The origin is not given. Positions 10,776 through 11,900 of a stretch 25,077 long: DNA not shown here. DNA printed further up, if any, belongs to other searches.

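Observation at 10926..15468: PspA/IM30 operon with unusual exported partners: two substrate-binding-like paralogs (one VWA-fused) and a coiled-coil membrane protein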

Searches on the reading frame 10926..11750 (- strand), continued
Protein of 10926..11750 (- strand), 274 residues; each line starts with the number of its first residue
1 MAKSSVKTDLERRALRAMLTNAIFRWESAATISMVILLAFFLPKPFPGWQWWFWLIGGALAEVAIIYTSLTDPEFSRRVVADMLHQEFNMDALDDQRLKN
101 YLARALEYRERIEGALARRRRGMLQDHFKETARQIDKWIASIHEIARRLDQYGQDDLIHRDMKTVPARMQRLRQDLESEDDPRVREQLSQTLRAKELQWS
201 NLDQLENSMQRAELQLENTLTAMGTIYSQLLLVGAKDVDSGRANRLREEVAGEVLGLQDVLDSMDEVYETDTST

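Call 80: search_protein_families(library=pfam, proteins=[P0154, P0157, P0169, P0172, P0176, P0178, P0174, P0179], max_evalue=0.01)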
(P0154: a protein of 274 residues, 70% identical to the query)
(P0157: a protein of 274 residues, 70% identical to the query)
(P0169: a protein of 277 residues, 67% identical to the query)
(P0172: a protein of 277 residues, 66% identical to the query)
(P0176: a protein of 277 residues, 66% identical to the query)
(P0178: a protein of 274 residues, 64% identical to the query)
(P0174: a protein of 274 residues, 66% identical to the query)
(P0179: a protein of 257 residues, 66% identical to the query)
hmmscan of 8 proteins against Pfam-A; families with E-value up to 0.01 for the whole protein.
P0154 (274 aa): 1 family
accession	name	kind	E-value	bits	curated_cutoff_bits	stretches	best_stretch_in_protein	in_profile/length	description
PF10112.14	Halogen_Hydrol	-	4e-07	30.6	29.8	0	29-149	7-117/191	5-bromo-4-chloroindolyl phosphate hydrolysis protein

P0157 (274 aa): 2 families
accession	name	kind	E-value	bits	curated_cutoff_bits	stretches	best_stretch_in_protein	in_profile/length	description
PF10112.14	Halogen_Hydrol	-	5.2e-06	27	29.8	1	30-144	5-112/191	5-bromo-4-chloroindolyl phosphate hydrolysis protein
PF25683.1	URGCP_GTPase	-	0.009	15.2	55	1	175-233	70-128/396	URGCP-like GTPase domain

P0169 (277 aa): 1 family
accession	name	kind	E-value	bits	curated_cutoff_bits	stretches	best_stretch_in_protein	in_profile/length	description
PF10112.14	Halogen_Hydrol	-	9.6e-06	26.1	29.8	1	34-153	5-117/191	5-bromo-4-chloroindolyl phosphate hydrolysis protein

P0172 (277 aa): 1 family
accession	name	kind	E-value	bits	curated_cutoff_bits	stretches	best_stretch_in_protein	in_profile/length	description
PF10112.14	Halogen_Hydrol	-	2.6e-06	28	29.8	1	34-153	5-117/191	5-bromo-4-chloroindolyl phosphate hydrolysis protein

P0176 (277 aa): 1 family
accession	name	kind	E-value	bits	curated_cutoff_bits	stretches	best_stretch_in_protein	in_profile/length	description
PF10112.14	Halogen_Hydrol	-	3e-06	27.8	29.8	1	34-153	5-117/191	5-bromo-4-chloroindolyl phosphate hydrolysis protein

P0178 (274 aa): 2 families
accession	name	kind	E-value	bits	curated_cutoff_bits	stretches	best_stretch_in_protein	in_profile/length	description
PF10112.14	Halogen_Hydrol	-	1.2e-07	32.4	29.8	1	32-151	7-119/191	5-bromo-4-chloroindolyl phosphate hydrolysis protein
PF06248.19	Zw10_N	-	0.0077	17.2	26.3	0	104-181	4-78/93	Centromere/kinetochore Zw10 N-terminal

P0174 (274 aa): 1 family
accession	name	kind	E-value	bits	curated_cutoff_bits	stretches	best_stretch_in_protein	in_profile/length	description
PF10112.14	Halogen_Hydrol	-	2.3e-07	31.4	29.8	1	32-151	7-119/191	5-bromo-4-chloroindolyl phosphate hydrolysis protein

P0179 (257 aa): 1 family
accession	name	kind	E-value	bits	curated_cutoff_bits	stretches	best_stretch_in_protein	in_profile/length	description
PF10112.14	Halogen_Hydrol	-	1.9e-05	25.1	29.8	0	15-134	7-119/191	5-bromo-4-chloroindolyl phosphate hydrolysis protein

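Call 81: search_protein_families(library=padloc, proteins=[window:10926-11750:-], max_evalue=0.001)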
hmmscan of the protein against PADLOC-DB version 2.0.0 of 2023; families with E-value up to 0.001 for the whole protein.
window:10926-11750:- (274 aa): 0 families
